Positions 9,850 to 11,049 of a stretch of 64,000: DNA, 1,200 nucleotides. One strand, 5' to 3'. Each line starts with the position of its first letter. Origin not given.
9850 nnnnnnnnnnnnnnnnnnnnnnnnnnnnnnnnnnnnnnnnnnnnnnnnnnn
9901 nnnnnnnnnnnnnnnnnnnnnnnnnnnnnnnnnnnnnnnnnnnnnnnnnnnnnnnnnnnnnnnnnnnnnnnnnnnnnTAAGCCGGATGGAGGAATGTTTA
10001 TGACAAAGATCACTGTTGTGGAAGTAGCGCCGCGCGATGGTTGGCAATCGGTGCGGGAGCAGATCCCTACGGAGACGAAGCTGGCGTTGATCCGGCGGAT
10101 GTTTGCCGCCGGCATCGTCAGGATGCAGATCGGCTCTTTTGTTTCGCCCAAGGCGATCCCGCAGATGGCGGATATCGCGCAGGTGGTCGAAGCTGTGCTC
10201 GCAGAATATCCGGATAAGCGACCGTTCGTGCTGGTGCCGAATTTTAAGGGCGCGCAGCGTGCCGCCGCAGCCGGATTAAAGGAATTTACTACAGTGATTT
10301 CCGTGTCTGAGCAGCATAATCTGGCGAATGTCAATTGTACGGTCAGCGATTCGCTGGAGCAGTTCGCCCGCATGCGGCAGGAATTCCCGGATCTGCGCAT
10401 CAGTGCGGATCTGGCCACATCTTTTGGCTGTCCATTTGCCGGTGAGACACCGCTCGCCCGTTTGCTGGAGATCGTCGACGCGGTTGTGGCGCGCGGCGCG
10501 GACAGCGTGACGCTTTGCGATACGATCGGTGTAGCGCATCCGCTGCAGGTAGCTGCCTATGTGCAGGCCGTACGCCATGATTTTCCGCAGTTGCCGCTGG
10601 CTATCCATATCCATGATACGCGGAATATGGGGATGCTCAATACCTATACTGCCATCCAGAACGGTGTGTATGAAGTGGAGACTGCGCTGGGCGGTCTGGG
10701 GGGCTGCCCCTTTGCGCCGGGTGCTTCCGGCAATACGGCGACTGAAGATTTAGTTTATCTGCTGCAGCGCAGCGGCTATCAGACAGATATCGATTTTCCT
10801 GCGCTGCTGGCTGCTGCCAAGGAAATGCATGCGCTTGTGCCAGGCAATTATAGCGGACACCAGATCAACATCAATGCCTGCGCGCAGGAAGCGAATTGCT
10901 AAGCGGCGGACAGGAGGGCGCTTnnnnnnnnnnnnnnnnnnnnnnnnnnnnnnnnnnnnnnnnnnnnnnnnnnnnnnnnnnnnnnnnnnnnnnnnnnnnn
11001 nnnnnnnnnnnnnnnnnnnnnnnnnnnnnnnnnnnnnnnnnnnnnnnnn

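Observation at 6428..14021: Sigma-54/PrpR-type controlled operon (CoA-transferase III + HMG-CoA-lyase-like + LeuCD-like hydro-lyase + PrpF/Mii-like isomerase): candidate non-canonical catabolic route for branched C5 unsaturated dicarboxylates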

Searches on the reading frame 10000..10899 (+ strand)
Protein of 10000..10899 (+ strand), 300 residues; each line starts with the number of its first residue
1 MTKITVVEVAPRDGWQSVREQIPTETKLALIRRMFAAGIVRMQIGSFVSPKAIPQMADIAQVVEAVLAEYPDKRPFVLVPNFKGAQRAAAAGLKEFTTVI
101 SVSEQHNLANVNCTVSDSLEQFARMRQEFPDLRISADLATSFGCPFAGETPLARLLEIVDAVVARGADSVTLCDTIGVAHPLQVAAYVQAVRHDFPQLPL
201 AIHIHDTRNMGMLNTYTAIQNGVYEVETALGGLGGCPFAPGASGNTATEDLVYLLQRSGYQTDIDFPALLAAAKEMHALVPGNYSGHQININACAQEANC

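Call 6: search_protein_families(library=pfam, proteins=[window:10000-10899:+])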
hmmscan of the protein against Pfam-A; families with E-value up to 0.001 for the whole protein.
window:10000-10899:+ (300 aa): 1 family
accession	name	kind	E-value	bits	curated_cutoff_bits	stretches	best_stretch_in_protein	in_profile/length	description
PF00682.25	HMGL-like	-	5.7e-43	147.6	29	1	4-273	2-257/260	HMGL-like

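Call 7: search_protein_families(library=ncbifam, proteins=[window:10000-10899:+])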
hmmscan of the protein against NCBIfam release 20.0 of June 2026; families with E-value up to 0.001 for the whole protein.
window:10000-10899:+ (300 aa): 26 families (the best 25 are shown)
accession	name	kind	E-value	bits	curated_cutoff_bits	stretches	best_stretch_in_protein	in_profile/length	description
NF004283.0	PRK05692.1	subfamily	2.4e-81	273.1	246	1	2-285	5-289/300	hydroxymethylglutaryl-CoA lyase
TIGR02660.1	nifV_homocitr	equivalog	1.5e-19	70.5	462.9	1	5-274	3-257/365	homocitrate synthase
NF006049.0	PRK08195.1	subfamily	7.3e-18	64.7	229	1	154-277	149-267/344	4-hyroxy-2-oxovalerate/4-hydroxy-2-oxopentanoic acid aldolase,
TIGR00973.1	leuA_bact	equivalog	5.1e-17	61.5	598.7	1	3-256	1-246/494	2-isopropylmalate synthase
NF002085.0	PRK00915.1-2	subfamily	8.8e-17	61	517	1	84-273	89-268/504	2-isopropylmalate synthase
TIGR03217.1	4OH_2_O_val_ald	equivalog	2.7e-16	59.7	286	1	159-276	149-261/334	4-hydroxy-2-oxovalerate aldolase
TIGR02090.1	LEU1_arch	subfamily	5.8e-16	58.6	484.75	1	11-270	8-252/363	isopropylmalate/citramalate/homocitrate synthases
NF002084.0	PRK00915.1-1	equivalog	1.2e-15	57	748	1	3-256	4-249/523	2-isopropylmalate synthase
NF002086.0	PRK00915.1-3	equivalog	2.2e-15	56.1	532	1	2-257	5-252/516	2-isopropylmalate synthase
TIGR02146.1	LysS_fung_arch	equivalog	4.2e-15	55.8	413.55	1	85-234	75-220/344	homocitrate synthase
NF006761.0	PRK09282.1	domain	8e-15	54.3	402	1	155-279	156-273/591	pyruvate carboxylase subunit B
NF002087.0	PRK00915.1-4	equivalog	2.3e-13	49.5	729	1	90-274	92-273/516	2-isopropylmalate synthase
NF002088.0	PRK00915.1-5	equivalog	4.9e-13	48.4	697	1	1-256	1-248/514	2-isopropylmalate synthase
TIGR01108.1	oadA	equivalog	1.2e-12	47.2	756.5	1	154-278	150-267/582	sodium-extruding oxaloacetate decarboxylase subunit alpha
NF008985.0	PRK12331.1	equivalog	1.6e-11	43.7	718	1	159-279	160-273/465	oxaloacetate decarboxylase subunit alpha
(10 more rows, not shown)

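Call 28: search_solved_structures(query=window:10000-10899:+, show_alignments=1)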
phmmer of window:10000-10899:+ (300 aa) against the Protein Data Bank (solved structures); distinct sequences matched with E-value up to 0.001: 27.
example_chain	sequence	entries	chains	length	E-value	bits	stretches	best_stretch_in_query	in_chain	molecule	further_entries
6nds_A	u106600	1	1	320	8.8e-60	205.7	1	4-280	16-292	3-hydroxy-3-methylglutaryl-CoA lyase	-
1ydo_A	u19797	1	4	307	2.1e-57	197.9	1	3-276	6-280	HMG-CoA Lyase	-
2cw6_A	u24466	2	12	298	2.1e-55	191.3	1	3-273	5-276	Hydroxymethylglutaryl-CoA lyase, mitochondrial | Hydroxymethylglutaryl-CoA lyase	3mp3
3mp4_A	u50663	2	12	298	1.4e-54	188.6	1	3-273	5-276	Hydroxymethylglutaryl-CoA lyase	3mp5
2ftp_A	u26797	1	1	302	7.2e-52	179.7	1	3-282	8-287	hydroxymethylglutaryl-CoA lyase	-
1ydn_A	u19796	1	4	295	4.9e-50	173.7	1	4-274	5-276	HYDROXYMETHYLGLUTARYL-COA LYASE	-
3eeg_A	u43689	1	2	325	1.1e-10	44.6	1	4-256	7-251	2-isopropylmalate synthase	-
6ktq_A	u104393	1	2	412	3.9e-09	39.5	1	135-235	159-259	Homocitrate synthase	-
3ewb_X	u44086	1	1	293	7.6e-09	38.6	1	142-263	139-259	2-isopropylmalate synthase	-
3a9i_A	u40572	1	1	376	9.4e-09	38.3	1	6-235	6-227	Homocitrate synthase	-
2ztj_A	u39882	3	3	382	9.7e-09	38.2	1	6-235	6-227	Homocitrate synthase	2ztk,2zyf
2nx9_A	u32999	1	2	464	3e-08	36.6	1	155-270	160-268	Oxaloacetate decarboxylase 2, subunit alpha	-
4lrs_A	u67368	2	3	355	7.7e-08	35.3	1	150-276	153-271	4-hydroxy-2-oxovalerate aldolase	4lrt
3rmj_A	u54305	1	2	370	8.5e-08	35.1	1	4-276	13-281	2-isopropylmalate synthase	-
3ivs_A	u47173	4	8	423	4.5e-06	29.5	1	145-235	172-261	Homocitrate synthase, mitochondrial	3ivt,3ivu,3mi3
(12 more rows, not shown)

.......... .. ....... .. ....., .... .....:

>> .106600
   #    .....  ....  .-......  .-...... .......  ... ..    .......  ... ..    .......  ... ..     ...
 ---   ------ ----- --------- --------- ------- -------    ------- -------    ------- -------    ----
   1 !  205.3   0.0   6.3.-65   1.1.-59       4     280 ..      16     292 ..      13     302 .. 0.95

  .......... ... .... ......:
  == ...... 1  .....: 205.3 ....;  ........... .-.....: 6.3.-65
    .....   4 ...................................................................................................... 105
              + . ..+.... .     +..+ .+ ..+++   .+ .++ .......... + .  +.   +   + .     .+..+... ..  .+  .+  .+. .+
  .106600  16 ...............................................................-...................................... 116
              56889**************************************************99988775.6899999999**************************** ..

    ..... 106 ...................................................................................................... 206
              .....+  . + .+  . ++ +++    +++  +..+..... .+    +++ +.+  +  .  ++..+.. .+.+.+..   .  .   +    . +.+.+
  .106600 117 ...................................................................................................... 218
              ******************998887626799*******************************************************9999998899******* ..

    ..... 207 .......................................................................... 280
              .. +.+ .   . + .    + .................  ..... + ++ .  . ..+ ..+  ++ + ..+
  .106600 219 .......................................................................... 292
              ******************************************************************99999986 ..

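Call 57: find_homologous_proteins(query=window:10000-10899:+, max_evalue=1e-20)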
Query window:10000-10899:+ (300 aa): 7992 proteins with E <= 1e-20 among 8000 candidates; the best 120 are listed.
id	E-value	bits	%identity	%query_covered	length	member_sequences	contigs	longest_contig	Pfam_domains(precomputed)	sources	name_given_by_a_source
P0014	1.8e-194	662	99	100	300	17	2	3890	PF00682.26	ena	-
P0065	4.8e-116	405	62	97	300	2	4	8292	PF00682.26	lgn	-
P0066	3.0e-114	399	60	99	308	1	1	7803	PF00682.26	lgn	-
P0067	6.6e-114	398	59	99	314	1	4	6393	PF00682.26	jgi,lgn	jgi:hydroxymethylglutaryl-CoA lyase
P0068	4.6e-113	395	62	96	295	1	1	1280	PF00682.26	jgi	-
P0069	4.8e-113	395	59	97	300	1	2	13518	PF00682.26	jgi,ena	-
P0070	6.1e-113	395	59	97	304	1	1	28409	PF00682.26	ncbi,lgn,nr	ncbi:hydroxymethylglutaryl-CoA lyase [Synergistales bacterium]|nr:hydroxymethylglutaryl-CoA lyase [S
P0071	1.2e-111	391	60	99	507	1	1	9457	PF00682.26,PF00330.26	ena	-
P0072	3.4e-111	389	60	98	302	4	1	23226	PF00682.26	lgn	-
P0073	1.1e-105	371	57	99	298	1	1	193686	PF00682.26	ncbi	ncbi:MAG: hydroxymethylglutaryl-CoA lyase [Christensenellales bacterium]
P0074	3.3e-105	370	60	97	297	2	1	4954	PF00682.26,PF15915.11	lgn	-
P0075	1.5e-104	367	57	95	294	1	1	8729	PF00682.26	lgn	-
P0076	3.3e-104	366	56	97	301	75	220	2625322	PF00682.26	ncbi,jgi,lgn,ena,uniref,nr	ncbi:hydroxymethylglutaryl-CoA lyase [Acidaminococcus massiliensis]|jgi:hydroxymethylglutaryl-CoA ly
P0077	3.3e-104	366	58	97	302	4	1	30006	PF00682.26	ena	-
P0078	1.6e-103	364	56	99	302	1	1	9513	PF00682.26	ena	-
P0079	1.7e-103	364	55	97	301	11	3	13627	PF00682.26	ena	-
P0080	4.1e-103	363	55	96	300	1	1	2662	PF00682.26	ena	-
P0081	1.2e-102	361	58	97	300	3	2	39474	PF00682.26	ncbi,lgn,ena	-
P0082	1.5e-102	361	55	97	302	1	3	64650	PF00682.26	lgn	-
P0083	1.7e-102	361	58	97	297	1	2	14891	PF00682.26,PF15915.11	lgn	-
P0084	2.8e-102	360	54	96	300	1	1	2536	PF00682.26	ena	-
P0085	3.2e-102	360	55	98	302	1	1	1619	PF00682.26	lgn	-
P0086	3.9e-102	359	55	99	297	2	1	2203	PF00682.26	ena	-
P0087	4.2e-102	359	55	98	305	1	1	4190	PF00682.26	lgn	-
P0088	7.2e-102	359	54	98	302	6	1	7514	PF00682.26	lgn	-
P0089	1.0e-101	358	54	97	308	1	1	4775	PF00682.26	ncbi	-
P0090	1.9e-101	357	57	97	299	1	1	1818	PF00682.26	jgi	jgi:hydroxymethylglutaryl-CoA lyase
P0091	2.1e-101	357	55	97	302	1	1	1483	PF00682.26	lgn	-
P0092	3.7e-101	356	54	96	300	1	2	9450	PF00682.26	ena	-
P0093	4.7e-101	356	55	98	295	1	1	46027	PF00682.26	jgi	-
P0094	5.2e-101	356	55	96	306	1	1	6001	PF00682.26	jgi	jgi:hydroxymethylglutaryl-CoA lyase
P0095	5.9e-101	356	55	98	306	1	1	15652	PF00682.26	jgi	jgi:hydroxymethylglutaryl-CoA lyase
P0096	6.4e-101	355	55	98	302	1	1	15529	PF00682.26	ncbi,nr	ncbi:MAG: hydroxymethylglutaryl-CoA lyase [Lachnospiraceae bacterium]|nr:hydroxymethylglutaryl-CoA l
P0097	6.7e-101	355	53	99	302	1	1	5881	PF00682.26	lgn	-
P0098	7.0e-101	355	54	99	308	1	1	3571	PF00682.26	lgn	-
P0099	7.4e-101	355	56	97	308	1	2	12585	PF00682.26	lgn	-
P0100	8.0e-101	355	55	97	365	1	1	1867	PF00682.26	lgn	-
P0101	8.8e-101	355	55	98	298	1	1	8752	PF00682.26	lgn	-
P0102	1.1e-100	355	56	98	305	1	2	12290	PF00682.26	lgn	-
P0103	1.1e-100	355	56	97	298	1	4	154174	PF00682.26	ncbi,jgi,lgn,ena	-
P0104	1.1e-100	355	55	97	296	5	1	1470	PF00682.26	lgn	-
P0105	2.3e-100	354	56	98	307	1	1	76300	PF00682.26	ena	-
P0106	2.3e-100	354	55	98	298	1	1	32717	PF00682.26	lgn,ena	-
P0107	2.8e-100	353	54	97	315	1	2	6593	PF00682.26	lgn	-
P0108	3.7e-100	353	53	98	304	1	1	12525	PF00682.26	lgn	-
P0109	3.7e-100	353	54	98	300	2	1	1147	PF00682.26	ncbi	ncbi:MAG: hydroxymethylglutaryl-CoA lyase, partial [Firmicutes bacterium HGW-Firmicutes-18]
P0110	4.5e-100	353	55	97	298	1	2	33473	PF00682.26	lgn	-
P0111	5.6e-100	352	54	97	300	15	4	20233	PF00682.26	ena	-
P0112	6.2e-100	352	53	99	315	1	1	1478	PF00682.26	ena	-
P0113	8.3e-100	352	55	98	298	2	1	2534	PF00682.26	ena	-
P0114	1.0e-99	352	55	98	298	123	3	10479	PF00682.26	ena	-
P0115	1.1e-99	352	56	97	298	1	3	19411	PF00682.26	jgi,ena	-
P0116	1.1e-99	351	55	98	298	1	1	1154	PF00682.26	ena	-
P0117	1.2e-99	351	53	97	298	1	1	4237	PF00682.26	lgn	-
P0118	1.2e-99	351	54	98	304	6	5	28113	PF00682.26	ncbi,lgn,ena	-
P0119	1.3e-99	351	55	98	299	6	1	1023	PF00682.26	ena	-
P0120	1.4e-99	351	55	97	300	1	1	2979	PF00682.26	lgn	-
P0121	1.7e-99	351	56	98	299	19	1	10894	PF00682.26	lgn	-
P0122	1.8e-99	351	55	97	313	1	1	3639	PF00682.26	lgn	-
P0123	2.2e-99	350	54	97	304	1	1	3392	PF00682.26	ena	-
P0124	2.2e-99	350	55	98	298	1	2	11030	PF00682.26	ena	-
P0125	2.2e-99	350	55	98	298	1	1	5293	PF00682.26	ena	-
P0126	2.4e-99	350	56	96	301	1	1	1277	PF00682.26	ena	-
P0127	2.7e-99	350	55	97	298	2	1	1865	PF00682.26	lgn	-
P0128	3.2e-99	350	55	98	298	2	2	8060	PF00682.26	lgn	-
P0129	3.8e-99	350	56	97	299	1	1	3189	PF00682.26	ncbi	-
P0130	5.1e-99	349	54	96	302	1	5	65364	PF00682.26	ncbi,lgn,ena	-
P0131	6.2e-99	349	54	97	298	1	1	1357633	PF00682.26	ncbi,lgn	-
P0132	8.4e-99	349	54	98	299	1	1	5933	PF00682.26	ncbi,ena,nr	ncbi:MAG: hydroxymethylglutaryl-CoA lyase [Planctomycetes bacterium]|nr:hydroxymethylglutaryl-CoA ly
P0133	8.4e-99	349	55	98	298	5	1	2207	PF00682.26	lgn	-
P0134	8.8e-99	348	54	96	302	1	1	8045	PF00682.26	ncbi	-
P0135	1.1e-98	348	55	98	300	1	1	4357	PF00682.26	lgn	-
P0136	1.1e-98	348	53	99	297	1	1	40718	PF00682.26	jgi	jgi:hydroxymethylglutaryl-CoA lyase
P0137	1.1e-98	348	55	96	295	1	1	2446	PF00682.26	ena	-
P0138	1.3e-98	348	53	96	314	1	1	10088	PF00682.26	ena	-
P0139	1.3e-98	348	55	97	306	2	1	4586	PF00682.26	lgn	-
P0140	1.6e-98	348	55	97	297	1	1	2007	PF00682.26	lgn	-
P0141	1.8e-98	347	54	97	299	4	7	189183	PF00682.26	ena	-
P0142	1.9e-98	347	54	96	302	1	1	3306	PF00682.26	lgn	-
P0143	2.0e-98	347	55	97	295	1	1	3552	PF00682.26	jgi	-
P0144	2.0e-98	347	55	96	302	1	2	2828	PF00682.26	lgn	-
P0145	2.0e-98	347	54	98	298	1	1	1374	PF00682.26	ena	-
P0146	2.2e-98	347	55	98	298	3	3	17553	PF00682.26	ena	-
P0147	2.5e-98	347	53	96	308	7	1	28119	PF00682.26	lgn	-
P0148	2.5e-98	347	55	97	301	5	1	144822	PF00682.26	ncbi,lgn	-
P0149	2.6e-98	347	55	96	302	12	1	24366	PF00682.26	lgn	-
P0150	3.0e-98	347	54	96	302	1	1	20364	PF00682.26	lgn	-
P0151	3.1e-98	347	55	98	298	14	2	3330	PF00682.26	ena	-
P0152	3.8e-98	346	54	98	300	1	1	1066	PF00682.26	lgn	-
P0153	4.3e-98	346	53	97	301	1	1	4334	PF00682.26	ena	-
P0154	4.6e-98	346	55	98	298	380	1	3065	PF00682.26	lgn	-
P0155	5.0e-98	346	55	96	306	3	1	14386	PF00682.26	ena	-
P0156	5.9e-98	346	54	98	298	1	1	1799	PF00682.26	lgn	-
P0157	5.9e-98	346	54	98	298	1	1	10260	PF00682.26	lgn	-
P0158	6.9e-98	346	55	96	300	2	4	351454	PF00682.26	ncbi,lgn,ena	-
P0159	1.1e-97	345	56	96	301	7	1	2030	PF00682.26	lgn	-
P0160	1.1e-97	345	54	97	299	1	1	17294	PF00682.26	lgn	-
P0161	1.3e-97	345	53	98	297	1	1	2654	PF00682.26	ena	-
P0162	1.5e-97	344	55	96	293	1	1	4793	PF00682.26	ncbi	-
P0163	1.7e-97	344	55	96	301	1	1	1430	PF00682.26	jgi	jgi:hydroxymethylglutaryl-CoA lyase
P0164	1.9e-97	344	54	97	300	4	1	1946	PF00682.26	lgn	-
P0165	2.0e-97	344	55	97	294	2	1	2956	PF00682.26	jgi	-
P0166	2.1e-97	344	52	97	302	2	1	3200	PF00682.26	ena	-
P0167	2.4e-97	344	54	97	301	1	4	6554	PF00682.26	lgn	-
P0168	2.5e-97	344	56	95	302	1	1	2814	PF00682.26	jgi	-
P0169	2.6e-97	344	52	96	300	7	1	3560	PF00682.26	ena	-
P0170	3.4e-97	343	54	99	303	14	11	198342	PF00682.26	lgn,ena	-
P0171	3.4e-97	343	54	96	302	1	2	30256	PF00682.26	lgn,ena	-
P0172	3.6e-97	343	55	97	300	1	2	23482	PF00682.26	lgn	-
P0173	4.4e-97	343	55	99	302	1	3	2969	PF00682.26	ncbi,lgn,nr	ncbi:MAG: hydroxymethylglutaryl-CoA lyase [Planctomycetaceae bacterium]|nr:hydroxymethylglutaryl-CoA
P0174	4.4e-97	343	54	98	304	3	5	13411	PF00682.26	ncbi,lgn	ncbi:MAG: hydroxymethylglutaryl-CoA lyase [Ruthenibacterium sp.]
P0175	4.7e-97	343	53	96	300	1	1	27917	PF00682.26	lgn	-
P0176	4.8e-97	343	54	96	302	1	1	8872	PF00682.26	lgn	-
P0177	5.1e-97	343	55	96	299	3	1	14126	PF00682.26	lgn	-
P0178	5.6e-97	343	55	98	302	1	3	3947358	PF00682.26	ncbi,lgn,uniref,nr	ncbi:hydroxymethylglutaryl-CoA lyase [Caproicibacter fermentans]|uniref:Hydroxymethylglutaryl-CoA ly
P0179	5.7e-97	343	53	96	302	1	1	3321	PF00682.26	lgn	-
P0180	5.9e-97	342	54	96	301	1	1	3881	PF00682.26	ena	-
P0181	6.4e-97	342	55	97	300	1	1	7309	PF00682.26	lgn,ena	-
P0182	6.9e-97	342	54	96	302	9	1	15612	PF00682.26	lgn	-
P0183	7.3e-97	342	55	96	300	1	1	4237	PF00682.26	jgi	-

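Call 58: find_encoding_contigs(protein=P0076, flank=10000, max_places=3)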
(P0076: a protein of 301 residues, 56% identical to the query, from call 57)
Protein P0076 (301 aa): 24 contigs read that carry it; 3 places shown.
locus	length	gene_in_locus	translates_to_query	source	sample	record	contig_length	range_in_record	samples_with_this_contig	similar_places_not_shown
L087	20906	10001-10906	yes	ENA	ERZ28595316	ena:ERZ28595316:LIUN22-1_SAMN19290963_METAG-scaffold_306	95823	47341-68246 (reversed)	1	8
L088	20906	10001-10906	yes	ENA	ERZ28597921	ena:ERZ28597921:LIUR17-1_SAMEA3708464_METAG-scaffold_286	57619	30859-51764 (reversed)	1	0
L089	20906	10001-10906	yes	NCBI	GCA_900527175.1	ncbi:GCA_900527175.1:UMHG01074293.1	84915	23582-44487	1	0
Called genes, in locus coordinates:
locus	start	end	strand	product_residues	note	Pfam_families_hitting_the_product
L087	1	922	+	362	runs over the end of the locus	PF00465:Fe-ADH (weak), PF13685:Fe-ADH_2, PF01761:DHQ_synthase, PF24621:DHQS_C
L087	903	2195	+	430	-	PF00275:EPSP_synthase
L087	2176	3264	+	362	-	PF01264:Chorismate_synt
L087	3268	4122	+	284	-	PF00800:PDT, PF01842:ACT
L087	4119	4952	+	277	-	PF08501:Shikimate_dh_N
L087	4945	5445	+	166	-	PF13238:AAA_18 (weak), PF13671:AAA_33 (weak), PF01202:SKI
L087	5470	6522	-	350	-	PF21088:MS_channel_1st (weak), PF00924:MS_channel_2nd, PF21082:MS_channel_3rd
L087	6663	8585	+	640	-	PF06506:PrpR_N, PF00158:Sigma54_activat, PF01078:Mg_chelatase (faint), PF14532:Sigma54_activ_2, PF00004:AAA (weak), PF07728:AAA_5, PF25601:AAA_lid_14, PF02954:HTH_8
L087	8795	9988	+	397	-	PF02515:CoA_transf_3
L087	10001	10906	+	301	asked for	PF00682:HMGL-like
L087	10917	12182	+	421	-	PF03600:CitMHS, PF07158:MatC_N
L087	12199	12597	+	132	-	PF00903:Glyoxalase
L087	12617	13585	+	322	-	PF00389:2-Hacid_dh, PF02826:2-Hacid_dh_C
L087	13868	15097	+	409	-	PF13660:DUF4147, PF05161:MOFRL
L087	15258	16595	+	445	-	PF01546:Peptidase_M20, PF07687:M20_dimer (weak)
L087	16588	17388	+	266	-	PF11299:DUF3100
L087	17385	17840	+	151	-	-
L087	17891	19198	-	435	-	PF01964:ThiC_Rad_SAM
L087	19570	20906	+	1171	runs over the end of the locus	PF01855:POR_N, PF17147:PFOR_II, PF01558:POR, PF10371:EKR, PF00037:Fer4 (faint), PF12838:Fer4_7, PF22338:Pyruv_OxRed_insertion, PF02775:TPP_enzyme_C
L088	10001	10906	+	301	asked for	PF00682:HMGL-like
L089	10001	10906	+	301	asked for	PF00682:HMGL-like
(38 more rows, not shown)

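Call 59: find_encoding_contigs(protein=P0178, flank=10000, max_places=2)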
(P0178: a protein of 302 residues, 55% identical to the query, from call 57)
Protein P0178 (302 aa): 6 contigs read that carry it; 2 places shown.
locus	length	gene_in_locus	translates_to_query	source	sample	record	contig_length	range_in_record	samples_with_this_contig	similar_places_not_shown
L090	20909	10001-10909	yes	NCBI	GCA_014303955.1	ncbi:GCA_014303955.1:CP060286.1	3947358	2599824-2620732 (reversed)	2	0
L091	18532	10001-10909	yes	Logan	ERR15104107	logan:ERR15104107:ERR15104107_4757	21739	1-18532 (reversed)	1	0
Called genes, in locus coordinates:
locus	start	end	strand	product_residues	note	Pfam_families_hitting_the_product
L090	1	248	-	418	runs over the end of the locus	PF00330:Aconitase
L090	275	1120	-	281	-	PF03600:CitMHS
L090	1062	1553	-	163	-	PF03600:CitMHS (weak), PF07158:MatC_N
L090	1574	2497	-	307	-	PF00682:HMGL-like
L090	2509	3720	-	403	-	PF02515:CoA_transf_3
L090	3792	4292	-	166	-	PF01161:PBP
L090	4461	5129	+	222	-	PF00027:cNMP_binding, PF13545:HTH_Crp_2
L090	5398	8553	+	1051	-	PF04963:Sigma54_CBD, PF04552:Sigma54_DBD, PF06506:PrpR_N, PF00989:PAS, PF00158:Sigma54_activat, PF14532:Sigma54_activ_2, PF25601:AAA_lid_14, PF02954:HTH_8, +2 more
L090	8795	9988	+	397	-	PF02515:CoA_transf_3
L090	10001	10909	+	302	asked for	PF00682:HMGL-like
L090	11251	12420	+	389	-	-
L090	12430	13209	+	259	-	PF00378:ECH_1, PF16113:ECH_2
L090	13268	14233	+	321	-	PF00389:2-Hacid_dh, PF02826:2-Hacid_dh_C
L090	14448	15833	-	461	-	PF02386:TrkH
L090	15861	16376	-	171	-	PF06177:QueT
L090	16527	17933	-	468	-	PF01595:CNNM, PF00571:CBS, PF03471:CorC_HlyC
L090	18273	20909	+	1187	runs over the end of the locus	PF01855:POR_N, PF17147:PFOR_II, PF01558:POR, PF10371:EKR, PF13187:Fer4_9 (faint), PF12838:Fer4_7, PF13183:Fer4_8 (weak), PF02775:TPP_enzyme_C, +3 more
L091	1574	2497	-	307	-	PF00682:HMGL-like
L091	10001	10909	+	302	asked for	PF00682:HMGL-like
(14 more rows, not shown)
